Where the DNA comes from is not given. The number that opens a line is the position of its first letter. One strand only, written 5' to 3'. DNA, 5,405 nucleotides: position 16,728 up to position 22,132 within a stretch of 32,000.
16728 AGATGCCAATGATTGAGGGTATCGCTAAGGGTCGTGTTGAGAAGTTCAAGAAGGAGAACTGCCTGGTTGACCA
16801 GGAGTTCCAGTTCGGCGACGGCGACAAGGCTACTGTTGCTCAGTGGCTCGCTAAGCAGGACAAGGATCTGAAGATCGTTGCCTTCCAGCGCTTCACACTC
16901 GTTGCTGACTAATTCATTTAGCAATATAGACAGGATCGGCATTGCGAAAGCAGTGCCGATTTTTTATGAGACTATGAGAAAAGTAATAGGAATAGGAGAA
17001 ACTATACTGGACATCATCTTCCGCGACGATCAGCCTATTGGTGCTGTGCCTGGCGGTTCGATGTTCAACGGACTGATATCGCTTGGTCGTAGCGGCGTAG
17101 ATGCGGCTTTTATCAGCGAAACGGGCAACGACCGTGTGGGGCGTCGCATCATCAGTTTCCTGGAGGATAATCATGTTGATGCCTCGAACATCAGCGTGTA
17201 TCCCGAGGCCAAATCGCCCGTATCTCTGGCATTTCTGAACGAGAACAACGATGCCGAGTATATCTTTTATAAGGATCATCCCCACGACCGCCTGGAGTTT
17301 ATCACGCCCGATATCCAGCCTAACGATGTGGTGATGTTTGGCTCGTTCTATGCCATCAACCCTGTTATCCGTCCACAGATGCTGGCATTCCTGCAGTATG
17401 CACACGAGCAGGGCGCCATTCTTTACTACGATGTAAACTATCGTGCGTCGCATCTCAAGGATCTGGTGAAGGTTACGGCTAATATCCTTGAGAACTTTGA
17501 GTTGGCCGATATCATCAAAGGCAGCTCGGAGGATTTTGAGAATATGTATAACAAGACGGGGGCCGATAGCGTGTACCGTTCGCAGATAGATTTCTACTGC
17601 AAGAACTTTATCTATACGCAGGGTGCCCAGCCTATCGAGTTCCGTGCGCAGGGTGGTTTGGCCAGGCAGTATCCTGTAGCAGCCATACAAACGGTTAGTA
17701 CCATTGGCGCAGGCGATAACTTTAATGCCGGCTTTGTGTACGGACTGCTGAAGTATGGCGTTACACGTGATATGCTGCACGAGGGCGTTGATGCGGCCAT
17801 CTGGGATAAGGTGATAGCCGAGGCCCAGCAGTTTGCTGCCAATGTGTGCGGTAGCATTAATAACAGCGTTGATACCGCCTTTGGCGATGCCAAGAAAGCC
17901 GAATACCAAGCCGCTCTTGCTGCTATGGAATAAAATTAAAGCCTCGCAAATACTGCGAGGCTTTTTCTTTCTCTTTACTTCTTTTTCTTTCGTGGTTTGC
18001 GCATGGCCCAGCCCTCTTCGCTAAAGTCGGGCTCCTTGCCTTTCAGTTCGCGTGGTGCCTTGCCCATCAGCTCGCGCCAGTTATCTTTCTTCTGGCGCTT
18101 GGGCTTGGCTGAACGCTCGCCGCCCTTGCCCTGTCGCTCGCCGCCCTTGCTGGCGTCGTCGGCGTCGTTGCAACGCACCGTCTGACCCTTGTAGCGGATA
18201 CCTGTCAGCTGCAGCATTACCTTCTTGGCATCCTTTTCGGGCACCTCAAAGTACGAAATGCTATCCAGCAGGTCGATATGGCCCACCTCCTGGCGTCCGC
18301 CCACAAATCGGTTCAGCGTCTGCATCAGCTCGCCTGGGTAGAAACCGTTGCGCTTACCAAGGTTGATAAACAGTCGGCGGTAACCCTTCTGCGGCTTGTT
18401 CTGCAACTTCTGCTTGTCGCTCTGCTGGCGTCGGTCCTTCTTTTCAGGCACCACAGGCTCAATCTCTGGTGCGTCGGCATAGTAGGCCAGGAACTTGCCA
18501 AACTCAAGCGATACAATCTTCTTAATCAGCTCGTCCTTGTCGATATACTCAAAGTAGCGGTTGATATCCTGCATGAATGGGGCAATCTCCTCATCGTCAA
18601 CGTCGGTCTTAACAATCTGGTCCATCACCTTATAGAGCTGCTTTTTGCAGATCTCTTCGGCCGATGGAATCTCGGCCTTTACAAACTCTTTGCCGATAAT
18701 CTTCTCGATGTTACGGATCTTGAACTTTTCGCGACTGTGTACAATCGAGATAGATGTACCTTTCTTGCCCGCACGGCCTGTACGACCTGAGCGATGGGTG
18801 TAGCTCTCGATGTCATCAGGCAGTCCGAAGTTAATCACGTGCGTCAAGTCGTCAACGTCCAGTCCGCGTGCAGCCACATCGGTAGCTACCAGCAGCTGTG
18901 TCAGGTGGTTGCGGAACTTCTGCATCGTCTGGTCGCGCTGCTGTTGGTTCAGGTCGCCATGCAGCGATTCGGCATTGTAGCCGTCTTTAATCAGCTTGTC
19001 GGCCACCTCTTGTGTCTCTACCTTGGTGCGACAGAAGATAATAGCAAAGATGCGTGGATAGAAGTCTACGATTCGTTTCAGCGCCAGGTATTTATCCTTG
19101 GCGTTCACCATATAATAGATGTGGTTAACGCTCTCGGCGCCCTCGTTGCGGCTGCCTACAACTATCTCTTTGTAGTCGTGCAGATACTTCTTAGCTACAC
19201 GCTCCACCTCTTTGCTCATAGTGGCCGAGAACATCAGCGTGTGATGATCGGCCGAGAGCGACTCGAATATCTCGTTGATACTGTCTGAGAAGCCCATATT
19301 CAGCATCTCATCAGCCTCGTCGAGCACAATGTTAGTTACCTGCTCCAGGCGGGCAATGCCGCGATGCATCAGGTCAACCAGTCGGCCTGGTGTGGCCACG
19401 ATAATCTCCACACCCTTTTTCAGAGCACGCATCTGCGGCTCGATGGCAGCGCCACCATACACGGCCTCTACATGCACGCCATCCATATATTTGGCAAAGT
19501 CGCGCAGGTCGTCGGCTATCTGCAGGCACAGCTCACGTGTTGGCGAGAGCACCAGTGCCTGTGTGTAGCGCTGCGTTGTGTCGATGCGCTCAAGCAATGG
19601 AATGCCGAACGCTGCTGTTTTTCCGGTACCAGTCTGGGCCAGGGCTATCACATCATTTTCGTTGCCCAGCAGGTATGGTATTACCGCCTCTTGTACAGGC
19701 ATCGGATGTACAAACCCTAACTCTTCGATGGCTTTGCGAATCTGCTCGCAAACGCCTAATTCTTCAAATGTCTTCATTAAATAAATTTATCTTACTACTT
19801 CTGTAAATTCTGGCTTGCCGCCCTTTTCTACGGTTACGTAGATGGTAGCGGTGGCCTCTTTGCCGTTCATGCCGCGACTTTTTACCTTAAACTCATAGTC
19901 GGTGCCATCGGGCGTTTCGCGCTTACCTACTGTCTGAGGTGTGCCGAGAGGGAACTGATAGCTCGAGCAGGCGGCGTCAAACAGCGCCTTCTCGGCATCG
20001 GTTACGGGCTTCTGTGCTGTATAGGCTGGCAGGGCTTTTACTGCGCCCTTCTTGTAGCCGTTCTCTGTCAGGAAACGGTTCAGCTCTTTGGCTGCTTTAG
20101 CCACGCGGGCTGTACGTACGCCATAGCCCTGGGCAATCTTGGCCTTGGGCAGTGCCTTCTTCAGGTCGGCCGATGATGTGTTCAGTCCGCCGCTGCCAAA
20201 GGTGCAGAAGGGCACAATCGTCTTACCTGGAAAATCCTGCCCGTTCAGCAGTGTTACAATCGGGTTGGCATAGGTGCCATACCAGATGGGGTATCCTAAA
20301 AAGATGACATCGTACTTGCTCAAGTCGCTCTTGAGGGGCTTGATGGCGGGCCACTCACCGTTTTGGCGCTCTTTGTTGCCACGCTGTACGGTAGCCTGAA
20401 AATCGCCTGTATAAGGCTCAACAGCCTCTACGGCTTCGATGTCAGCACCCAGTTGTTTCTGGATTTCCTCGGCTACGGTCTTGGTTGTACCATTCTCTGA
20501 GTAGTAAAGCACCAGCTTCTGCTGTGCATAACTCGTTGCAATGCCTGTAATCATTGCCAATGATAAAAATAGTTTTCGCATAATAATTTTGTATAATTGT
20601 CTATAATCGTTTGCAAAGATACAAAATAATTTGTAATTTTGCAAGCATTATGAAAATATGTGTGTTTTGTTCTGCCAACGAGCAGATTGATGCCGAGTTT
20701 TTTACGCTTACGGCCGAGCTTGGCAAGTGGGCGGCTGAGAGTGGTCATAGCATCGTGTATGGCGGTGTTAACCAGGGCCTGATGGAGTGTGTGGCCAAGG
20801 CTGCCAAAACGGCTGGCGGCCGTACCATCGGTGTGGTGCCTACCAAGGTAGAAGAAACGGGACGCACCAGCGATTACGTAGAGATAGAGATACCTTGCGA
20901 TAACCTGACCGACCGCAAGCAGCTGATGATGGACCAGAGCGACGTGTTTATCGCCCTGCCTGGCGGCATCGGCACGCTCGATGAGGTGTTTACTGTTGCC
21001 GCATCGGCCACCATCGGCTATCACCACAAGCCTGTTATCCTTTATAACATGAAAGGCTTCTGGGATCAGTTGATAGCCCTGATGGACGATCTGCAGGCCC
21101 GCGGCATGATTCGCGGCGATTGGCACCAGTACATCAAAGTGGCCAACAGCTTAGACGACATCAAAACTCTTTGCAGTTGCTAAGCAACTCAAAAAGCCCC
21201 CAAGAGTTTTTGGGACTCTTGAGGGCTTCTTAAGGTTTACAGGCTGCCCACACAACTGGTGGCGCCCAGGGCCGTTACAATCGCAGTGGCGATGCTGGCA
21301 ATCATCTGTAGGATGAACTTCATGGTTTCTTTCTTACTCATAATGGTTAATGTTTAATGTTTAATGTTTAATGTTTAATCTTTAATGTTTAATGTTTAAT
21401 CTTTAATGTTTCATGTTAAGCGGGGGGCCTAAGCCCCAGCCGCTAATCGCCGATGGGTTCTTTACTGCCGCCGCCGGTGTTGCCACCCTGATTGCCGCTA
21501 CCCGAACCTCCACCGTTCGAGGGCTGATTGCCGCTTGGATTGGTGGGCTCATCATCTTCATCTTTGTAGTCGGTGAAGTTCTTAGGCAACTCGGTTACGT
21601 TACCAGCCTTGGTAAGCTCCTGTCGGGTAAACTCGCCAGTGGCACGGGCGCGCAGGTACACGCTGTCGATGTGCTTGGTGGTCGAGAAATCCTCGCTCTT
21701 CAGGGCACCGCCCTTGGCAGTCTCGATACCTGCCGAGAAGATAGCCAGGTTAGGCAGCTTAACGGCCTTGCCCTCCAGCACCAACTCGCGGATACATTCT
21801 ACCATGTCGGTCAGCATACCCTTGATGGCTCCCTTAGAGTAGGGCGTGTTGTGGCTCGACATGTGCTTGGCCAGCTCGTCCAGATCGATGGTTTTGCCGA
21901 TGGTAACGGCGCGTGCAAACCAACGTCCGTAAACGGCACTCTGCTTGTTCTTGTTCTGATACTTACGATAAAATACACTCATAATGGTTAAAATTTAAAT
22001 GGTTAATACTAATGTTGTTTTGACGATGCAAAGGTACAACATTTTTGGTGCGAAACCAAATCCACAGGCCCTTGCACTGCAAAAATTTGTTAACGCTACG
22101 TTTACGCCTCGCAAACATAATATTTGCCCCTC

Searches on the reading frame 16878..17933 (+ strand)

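Call 74: search_protein_families(library=pfam, proteins=[window:16878-17933:+], max_evalue=0.001)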
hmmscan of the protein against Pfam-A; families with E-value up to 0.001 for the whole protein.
window:16878-17933:+ (351 aa): 1 family
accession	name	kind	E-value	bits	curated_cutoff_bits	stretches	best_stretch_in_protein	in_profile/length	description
PF00294.29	PfkB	-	1.3e-31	110.5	25.8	1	34-304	2-283/302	pfkB family carbohydrate kinase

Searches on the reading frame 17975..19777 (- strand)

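Call 10: search_protein_families(library=pfam, proteins=[window:17975-19777:-], max_evalue=0.001)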
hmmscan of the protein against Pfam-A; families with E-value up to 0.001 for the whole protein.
window:17975-19777:- (600 aa): 4 families
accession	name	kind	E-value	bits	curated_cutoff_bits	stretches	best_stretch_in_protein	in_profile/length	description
PF00270.35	DEAD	-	4e-48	163.8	26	1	27-194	2-167/167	DEAD/DEAH box helicase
PF00271.37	Helicase_C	-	7.2e-31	107.1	23.5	1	245-337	18-110/110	Helicase conserved C-terminal domain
PF03880.21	DbpA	-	1.1e-18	67.5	25.6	1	468-536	1-70/72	DbpA RNA binding domain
PF04851.21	ResIII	-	5.2e-08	33.4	22.5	1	29-188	8-163/164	Type III restriction enzyme, res subunit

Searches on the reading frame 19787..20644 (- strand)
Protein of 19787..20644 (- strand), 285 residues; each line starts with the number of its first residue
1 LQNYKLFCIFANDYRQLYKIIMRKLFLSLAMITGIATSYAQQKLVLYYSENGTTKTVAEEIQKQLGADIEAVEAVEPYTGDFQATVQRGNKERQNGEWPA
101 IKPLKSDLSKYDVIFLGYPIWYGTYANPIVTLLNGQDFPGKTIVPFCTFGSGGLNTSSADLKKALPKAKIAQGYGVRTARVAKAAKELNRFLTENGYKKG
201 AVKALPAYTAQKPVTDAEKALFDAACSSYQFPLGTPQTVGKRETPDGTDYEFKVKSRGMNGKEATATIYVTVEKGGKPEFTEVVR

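Call 4: search_protein_families(library=pfam, proteins=[window:19787-20644:-], max_evalue=0.1)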
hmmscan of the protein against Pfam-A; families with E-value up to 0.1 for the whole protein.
window:19787-20644:- (285 aa): 5 families
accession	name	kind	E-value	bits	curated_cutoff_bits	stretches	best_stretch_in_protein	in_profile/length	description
PF12682.12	Flavodoxin_4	-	2e-24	86.3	24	1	43-175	2-138/155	Flavodoxin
PF12724.12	Flavodoxin_5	-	7.4e-06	26.8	27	1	44-74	1-31/145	Flavodoxin domain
PF12641.12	Flavodoxin_3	-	4.5e-05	23.8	27.5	1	44-76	1-35/160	Flavodoxin domain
PF03358.20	FMN_red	-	0.00037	20.5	24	1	49-156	11-124/152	NADPH-dependent FMN reductase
PF00258.30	Flavodoxin_1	-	0.0012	19.5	25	1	45-72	1-29/143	Flavodoxin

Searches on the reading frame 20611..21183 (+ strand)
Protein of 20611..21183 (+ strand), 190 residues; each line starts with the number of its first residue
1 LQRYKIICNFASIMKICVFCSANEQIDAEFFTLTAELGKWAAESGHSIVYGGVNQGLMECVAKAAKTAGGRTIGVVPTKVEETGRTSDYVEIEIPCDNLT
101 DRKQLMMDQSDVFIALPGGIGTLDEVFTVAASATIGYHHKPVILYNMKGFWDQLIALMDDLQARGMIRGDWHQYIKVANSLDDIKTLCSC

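Call 4: search_protein_families(library=pfam, proteins=[window:20611-21183:+], max_evalue=0.1)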
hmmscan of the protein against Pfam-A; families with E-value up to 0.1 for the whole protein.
window:20611-21183:+ (190 aa): 3 families
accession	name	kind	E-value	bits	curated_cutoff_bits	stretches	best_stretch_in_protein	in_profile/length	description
PF03641.19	Lysine_decarbox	-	1e-30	107.1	27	1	58-184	1-127/131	Possible lysine decarboxylase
PF18306.6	LDcluster4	-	5.4e-22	78.5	26.3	1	15-146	3-124/151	SLOG cluster4 family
PF18171.6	LSDAT_prok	-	0.032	14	25.4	1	33-80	25-75/195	SLOG in TRPM, prokaryote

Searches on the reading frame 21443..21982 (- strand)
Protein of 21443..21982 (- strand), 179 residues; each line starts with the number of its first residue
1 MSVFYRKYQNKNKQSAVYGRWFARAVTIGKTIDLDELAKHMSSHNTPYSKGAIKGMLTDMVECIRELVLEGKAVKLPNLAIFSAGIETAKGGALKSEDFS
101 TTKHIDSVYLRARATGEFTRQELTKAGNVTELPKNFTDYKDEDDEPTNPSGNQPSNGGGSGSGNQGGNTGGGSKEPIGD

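Call 4: search_protein_families(library=pfam, proteins=[window:21443-21982:-], max_evalue=0.1)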
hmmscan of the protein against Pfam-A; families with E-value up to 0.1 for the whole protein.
window:21443-21982:- (179 aa): 3 families
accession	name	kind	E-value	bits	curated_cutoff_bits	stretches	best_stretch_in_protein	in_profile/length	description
PF18291.6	HU-HIG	-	2.1e-10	41.2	26.2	1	1-107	1-103/125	HU domain fused to wHTH, Ig, or Glycine-rich motif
PF14848.11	HU-DNA_bdg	-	0.00056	20.4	30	1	22-111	19-103/124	DNA-binding domain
PF00216.26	Bac_DNA_binding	-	0.0022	18.6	22.4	1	36-90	5-58/90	Bacterial DNA-binding protein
